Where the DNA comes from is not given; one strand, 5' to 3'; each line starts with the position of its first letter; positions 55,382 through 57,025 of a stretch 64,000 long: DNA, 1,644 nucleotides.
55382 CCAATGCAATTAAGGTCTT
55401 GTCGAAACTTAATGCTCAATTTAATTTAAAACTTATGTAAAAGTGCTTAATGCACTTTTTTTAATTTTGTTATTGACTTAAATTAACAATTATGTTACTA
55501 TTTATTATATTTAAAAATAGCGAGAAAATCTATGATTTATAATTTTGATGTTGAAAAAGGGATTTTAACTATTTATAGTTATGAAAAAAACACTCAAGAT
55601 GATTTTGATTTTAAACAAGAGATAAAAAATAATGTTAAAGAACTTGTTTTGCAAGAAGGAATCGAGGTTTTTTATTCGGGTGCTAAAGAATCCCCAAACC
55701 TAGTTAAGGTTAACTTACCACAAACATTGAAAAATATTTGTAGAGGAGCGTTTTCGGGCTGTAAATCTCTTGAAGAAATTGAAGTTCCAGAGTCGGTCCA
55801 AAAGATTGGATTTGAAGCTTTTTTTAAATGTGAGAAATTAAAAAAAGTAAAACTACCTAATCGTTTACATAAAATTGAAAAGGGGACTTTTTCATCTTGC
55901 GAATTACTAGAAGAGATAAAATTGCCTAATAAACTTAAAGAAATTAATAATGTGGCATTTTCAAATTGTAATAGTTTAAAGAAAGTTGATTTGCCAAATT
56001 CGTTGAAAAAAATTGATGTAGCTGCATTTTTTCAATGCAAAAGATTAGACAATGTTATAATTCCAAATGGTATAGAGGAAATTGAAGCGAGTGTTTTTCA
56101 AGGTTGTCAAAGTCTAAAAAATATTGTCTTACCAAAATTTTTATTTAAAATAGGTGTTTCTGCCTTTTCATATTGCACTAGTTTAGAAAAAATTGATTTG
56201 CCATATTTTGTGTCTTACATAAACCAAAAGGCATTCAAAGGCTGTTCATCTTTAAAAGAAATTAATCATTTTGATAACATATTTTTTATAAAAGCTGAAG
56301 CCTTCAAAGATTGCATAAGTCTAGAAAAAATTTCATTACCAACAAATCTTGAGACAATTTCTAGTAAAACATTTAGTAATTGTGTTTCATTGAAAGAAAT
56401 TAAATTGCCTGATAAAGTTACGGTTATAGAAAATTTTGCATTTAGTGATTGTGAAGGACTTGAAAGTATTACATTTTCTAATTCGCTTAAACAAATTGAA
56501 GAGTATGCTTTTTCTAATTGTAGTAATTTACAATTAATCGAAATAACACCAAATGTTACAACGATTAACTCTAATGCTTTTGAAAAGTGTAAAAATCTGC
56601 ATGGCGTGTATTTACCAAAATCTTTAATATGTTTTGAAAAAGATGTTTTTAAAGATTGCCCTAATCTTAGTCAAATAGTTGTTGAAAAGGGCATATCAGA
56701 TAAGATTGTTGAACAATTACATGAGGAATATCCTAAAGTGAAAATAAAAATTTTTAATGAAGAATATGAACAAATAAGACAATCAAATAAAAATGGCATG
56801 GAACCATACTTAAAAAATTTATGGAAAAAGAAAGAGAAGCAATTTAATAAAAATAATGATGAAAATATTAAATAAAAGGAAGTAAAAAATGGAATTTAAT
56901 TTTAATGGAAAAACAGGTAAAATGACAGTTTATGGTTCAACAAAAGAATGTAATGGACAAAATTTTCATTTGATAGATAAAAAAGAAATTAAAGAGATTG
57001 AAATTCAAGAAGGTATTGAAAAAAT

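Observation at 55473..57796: Tandem pair from a four-member family of LRR_5/BspA-type repeat proteins without signal peptides and with shared caps, between ftsZ and spoIIGA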

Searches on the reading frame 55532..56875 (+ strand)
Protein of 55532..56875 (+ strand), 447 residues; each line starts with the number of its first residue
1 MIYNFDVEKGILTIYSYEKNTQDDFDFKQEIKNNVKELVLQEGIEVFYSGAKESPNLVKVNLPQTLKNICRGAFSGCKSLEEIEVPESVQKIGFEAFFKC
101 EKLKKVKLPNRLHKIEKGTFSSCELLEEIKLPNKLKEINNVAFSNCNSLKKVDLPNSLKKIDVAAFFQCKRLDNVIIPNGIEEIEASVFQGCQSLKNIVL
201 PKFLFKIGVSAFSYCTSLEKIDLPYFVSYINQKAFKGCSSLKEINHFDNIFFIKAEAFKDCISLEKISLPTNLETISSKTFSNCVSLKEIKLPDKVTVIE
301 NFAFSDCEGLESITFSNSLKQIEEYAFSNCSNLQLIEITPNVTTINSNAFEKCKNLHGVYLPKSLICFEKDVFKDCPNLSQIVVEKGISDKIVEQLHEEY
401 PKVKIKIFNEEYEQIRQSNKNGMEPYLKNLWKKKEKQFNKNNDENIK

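Call 4: search_protein_families(library=pfam, proteins=[window:55532-56875:+], max_evalue=0.01)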
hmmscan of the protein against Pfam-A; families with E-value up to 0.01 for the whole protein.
window:55532-56875:+ (447 aa): 5 families
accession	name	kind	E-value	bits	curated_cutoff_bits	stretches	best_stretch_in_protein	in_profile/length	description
PF13306.12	LRR_5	-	9.1e-91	300.8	27.7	3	54-172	11-126/127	BspA type Leucine rich repeat region (6 copies)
PF13855.12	LRR_8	-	8.3e-32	109.2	27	4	110-156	11-58/61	Leucine rich repeat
PF23952.1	LRR_EndoS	-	1.2e-12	48.5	27.9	1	78-156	36-115/116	Endo-beta-N-acetylglucosaminidase EndoS LRR domain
PF24164.1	TMP_N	-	0.00011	23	27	0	130-162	48-80/82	Tape measure protein N-terminal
PF12799.13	LRR_4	-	0.00031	21.3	27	0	126-161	3-39/44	Leucine Rich repeats (2 copies)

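Call 5: search_protein_families(library=ncbifam, proteins=[window:55532-56875:+], max_evalue=0.01)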
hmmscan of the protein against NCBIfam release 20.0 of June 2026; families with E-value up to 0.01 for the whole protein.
window:55532-56875:+ (447 aa): 4 families
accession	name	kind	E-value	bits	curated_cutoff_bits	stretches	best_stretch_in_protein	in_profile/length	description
NF047961.1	adhesin_HupY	equivalog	1.6e-36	125.8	1250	4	35-166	188-318/978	leucine-rich repeat adhesin HupY/LrrG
NF045861.1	glide_Gli349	exception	6.5e-12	42.9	1750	2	307-377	2676-2745/3169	gliding machinery surface structure protein Gli349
TIGR02167.2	Liste_lipo_26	repeat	1.5e-07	31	30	0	212-223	2-13/26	PARCEL repeat-containing surface protein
TIGR04524.1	mycoplas_M_dom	domain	0.00051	20.1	40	0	6-142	60-192/253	IgG-blocking virulence protein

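Call 9: find_homologous_proteins(query=window:55532-56875:+, max_evalue=1e-10)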
Query window:55532-56875:+ (447 aa): 2463 proteins with E <= 1e-10 among 8000 candidates; the best 120 are listed.
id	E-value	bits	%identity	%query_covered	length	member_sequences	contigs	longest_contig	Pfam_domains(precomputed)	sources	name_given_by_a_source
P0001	4.1e-139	482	29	78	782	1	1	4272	PF13306.13,PF05725.19,PF13855.13,PF23952.2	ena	-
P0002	1.6e-126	441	36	80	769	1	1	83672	PF13306.13,PF26182.1,PF12799.14,PF22359.3,PF02368.25,PF13855.13,PF26918.1,PF23952.2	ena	-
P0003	2.2e-104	368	32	75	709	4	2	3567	PF13306.13,PF12799.14,PF13855.13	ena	-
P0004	4.2e-104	367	35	70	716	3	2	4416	PF13306.13,PF13855.13,PF23952.2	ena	-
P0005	7.4e-99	350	35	74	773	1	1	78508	PF13306.13,PF26182.1,PF12799.14,PF22359.3,PF02368.25,PF13855.13,PF26918.1,PF23952.2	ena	-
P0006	9.5e-97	343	29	79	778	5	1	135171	PF13306.13,PF05725.19,PF13855.13,PF23952.2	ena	-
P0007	1.2e-96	343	38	72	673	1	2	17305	PF13306.13,PF12799.14,PF13855.13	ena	-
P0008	3.0e-96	341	28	86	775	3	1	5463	PF13306.13,PF00404.25,PF05725.19,PF12799.14,PF13855.13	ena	-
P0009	2.6e-91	325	31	76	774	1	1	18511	PF13306.13,PF12799.14,PF13855.13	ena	-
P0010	8.6e-90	320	36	77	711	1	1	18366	PF13306.13,PF26182.1,PF22359.3,PF02368.25,PF13855.13,PF26918.1,PF23952.2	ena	-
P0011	2.2e-89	319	43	65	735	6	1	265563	PF13306.13,PF26182.1,PF12799.14,PF22359.3,PF02368.25,PF13855.13,PF26918.1,PF23952.2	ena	-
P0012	3.7e-89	318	34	63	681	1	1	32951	PF13306.13,PF13855.13,PF23952.2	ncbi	-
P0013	4.5e-89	318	33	60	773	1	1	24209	PF13306.13,PF05725.19,PF13855.13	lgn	-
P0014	7.5e-87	310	32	77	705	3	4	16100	PF13306.13,PF12799.14,PF13855.13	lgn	-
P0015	3.8e-86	308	28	75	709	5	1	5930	PF13306.13,PF12799.14,PF13855.13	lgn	-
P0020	3.0e-84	302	28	74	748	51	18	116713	PF13306.13,PF05725.19,PF13855.13,PF23952.2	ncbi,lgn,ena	-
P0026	8.7e-82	294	31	81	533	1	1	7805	PF13306.13,PF05725.19,PF12799.14,PF13855.13,PF28505.1,PF23952.2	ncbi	-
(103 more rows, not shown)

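Call 14: list_cluster_members(proteins=[window:55532-56875:+, window:56889-57740:+, window:7358-8398:+, window:19265-20368:+, window:55027-55440:+])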
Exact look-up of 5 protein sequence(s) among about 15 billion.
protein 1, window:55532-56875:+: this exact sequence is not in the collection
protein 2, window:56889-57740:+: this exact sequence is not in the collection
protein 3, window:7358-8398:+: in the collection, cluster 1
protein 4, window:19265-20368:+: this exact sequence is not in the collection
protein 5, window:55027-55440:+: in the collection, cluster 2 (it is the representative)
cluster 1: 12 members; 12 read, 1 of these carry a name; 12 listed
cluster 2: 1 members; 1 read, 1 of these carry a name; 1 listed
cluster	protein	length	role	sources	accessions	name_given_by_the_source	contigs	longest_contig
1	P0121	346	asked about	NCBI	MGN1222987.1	MAG: leucine-rich repeat domain-containing protein [Christensenellales bacterium]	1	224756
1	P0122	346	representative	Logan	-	-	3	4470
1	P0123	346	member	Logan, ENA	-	-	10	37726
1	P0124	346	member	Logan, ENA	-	-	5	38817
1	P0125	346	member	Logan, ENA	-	-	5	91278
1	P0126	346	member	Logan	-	-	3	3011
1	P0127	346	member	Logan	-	-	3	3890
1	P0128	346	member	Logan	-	-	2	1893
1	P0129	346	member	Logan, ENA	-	-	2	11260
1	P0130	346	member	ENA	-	-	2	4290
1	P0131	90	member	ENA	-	-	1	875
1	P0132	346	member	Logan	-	-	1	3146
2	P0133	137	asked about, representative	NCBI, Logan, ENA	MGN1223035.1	MAG: DUF4279 domain-containing protein [Christensenellales bacterium]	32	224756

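Call 37: find_encoding_contigs(protein=P0026, flank=8000, max_places=3)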
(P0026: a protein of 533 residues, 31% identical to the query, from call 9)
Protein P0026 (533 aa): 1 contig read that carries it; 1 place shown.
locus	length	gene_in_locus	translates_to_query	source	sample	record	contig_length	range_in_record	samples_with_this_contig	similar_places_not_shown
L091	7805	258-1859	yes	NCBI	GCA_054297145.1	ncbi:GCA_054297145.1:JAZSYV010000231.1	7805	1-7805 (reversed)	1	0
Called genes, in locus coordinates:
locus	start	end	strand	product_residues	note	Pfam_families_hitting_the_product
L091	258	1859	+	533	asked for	PF13306:LRR_5, PF05725:FNIP (faint), PF13855:LRR_8 (faint), PF23952:LRR_EndoS (faint), PF12799:LRR_4 (faint), PF28505:DUF1699_N (faint), PF13306:LRR_5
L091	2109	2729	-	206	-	PF13189:Cytidylate_kin2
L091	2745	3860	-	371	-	PF03600:CitMHS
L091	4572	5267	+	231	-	PF04973:NMN_transporter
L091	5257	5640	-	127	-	PF00903:Glyoxalase, PF13669:Glyoxalase_4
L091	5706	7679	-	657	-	-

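Call 38: find_encoding_contigs(protein=P0020, flank=8000, max_places=3)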
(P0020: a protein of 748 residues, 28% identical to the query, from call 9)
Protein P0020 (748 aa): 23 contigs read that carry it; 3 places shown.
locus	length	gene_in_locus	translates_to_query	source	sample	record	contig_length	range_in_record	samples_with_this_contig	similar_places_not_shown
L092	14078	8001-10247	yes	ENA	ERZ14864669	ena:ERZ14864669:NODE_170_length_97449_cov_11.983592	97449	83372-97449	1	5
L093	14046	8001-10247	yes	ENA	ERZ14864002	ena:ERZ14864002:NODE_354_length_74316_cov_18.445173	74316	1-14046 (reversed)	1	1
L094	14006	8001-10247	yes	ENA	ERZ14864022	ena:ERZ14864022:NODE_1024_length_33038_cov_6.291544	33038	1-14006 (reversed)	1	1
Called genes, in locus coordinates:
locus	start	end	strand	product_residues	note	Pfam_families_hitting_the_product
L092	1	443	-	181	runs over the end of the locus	PF00156:Pribosyltran, PF14681:UPRTase (weak)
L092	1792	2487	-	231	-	PF00149:Metallophos, PF12850:Metallophos_2 (weak)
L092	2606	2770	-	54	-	-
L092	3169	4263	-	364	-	PF14659:Phage_int_SAM_3, PF22022:Phage_int_M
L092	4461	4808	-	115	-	PF01381:HTH_3, PF12844:HTH_19, PF13560:HTH_31 (faint)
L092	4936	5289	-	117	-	PF01381:HTH_3, PF12844:HTH_19, PF13560:HTH_31 (faint)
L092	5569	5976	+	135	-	-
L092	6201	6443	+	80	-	-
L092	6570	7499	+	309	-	PF23343:REP_ORF2-G2P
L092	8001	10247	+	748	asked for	PF13306:LRR_5, PF05725:FNIP (faint), PF13855:LRR_8 (faint), PF23952:LRR_EndoS (faint), PF13306:LRR_5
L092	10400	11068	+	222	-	PF00072:Response_reg, PF00486:Trans_reg_C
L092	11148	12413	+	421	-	PF00512:HisKA, PF02518:HATPase_c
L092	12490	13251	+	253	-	PF00005:ABC_tran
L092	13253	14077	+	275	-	?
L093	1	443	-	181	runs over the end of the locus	PF00156:Pribosyltran, PF14681:UPRTase (weak)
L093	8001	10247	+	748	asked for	PF13306:LRR_5, PF05725:FNIP (faint), PF13855:LRR_8 (faint), PF23952:LRR_EndoS (faint), PF13306:LRR_5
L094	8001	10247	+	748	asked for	PF13306:LRR_5, PF05725:FNIP (faint), PF13855:LRR_8 (faint), PF23952:LRR_EndoS (faint), PF13306:LRR_5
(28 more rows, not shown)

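Call 41: search_protein_families(library=padloc, proteins=[window:55532-56875:+], max_evalue=0.01)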
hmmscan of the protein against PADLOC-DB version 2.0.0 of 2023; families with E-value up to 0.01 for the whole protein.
window:55532-56875:+ (447 aa): 0 families

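Call 42: search_protein_families(library=phrogs, proteins=[window:55532-56875:+], max_evalue=0.001)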
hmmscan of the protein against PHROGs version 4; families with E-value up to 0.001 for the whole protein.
window:55532-56875:+ (447 aa): 2 families
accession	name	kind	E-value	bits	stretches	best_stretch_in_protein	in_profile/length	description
phrog_18805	-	unknown function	8.6e-62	210.4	5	231-388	248-409/457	-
phrog_35892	-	unknown function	3.8e-61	208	2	183-388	89-292/1181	-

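Call 58: find_related_loci(query=A1, collection=viral_contigs, flank=6000)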
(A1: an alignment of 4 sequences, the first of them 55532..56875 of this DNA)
Query A1 (447 aa) in viral_contigs; peptide patterns used: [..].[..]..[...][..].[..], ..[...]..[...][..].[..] (x = any residue, [..] = any of these).
70 stretches matched a pattern; 26 encode a relative of the query (tblastn E <= 1e-3); 26 distinct loci.
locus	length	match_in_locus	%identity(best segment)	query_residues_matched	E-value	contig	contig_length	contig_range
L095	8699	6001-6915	34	34-379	1e-51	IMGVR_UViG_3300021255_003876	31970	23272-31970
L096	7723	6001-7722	35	34-387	3e-50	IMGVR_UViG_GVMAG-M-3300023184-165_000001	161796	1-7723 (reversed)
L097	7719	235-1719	28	34-395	2e-47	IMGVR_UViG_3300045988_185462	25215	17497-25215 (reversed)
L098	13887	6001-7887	29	38-389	4e-47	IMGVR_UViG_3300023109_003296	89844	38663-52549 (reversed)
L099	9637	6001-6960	33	35-384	8e-47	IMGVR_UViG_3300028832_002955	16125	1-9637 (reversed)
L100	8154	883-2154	33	33-418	1e-42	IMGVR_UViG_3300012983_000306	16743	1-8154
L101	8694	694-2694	30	56-382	2e-41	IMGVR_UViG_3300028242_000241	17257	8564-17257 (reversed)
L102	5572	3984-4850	29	103-416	4e-32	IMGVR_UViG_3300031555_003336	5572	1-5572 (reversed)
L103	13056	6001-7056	27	32-389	2e-31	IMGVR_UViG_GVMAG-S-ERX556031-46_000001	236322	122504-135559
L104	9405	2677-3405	34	52-387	2e-31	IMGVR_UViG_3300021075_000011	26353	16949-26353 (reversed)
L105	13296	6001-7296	30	52-420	5e-30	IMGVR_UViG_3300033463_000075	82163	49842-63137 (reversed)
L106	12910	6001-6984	30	35-416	1e-28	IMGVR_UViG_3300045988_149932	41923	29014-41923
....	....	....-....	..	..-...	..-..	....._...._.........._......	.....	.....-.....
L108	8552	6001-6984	31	35-416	2e-28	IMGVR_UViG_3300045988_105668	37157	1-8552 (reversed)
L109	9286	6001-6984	31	35-416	2e-28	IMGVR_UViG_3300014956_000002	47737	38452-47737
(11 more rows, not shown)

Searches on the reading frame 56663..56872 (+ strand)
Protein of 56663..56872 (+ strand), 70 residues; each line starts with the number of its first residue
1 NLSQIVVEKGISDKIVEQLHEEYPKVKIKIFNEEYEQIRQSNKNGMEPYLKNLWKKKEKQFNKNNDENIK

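Call 32: search_protein_representatives(alignment_id=A3)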
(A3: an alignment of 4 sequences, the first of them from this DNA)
Query: 4 sequences, 68 profile positions. Proteins with E-value up to 0.001 (for the whole library): 1; up to 1e-10: 1; up to 1e-30: 0. The best 1 are listed.
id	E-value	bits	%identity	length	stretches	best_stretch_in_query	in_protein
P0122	4.9e-22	94.1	-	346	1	1-68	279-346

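Call 49: find_related_loci(query=A3, collection=metagenome_contigs, flank=6000)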
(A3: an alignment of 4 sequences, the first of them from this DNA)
Query A3 (70 aa) in metagenome_contigs; peptide patterns used: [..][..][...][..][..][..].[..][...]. (x = any residue, [..] = any of these).
600 stretches matched a pattern, but none encodes a relative of the query by tblastn (E <= 1e-3).
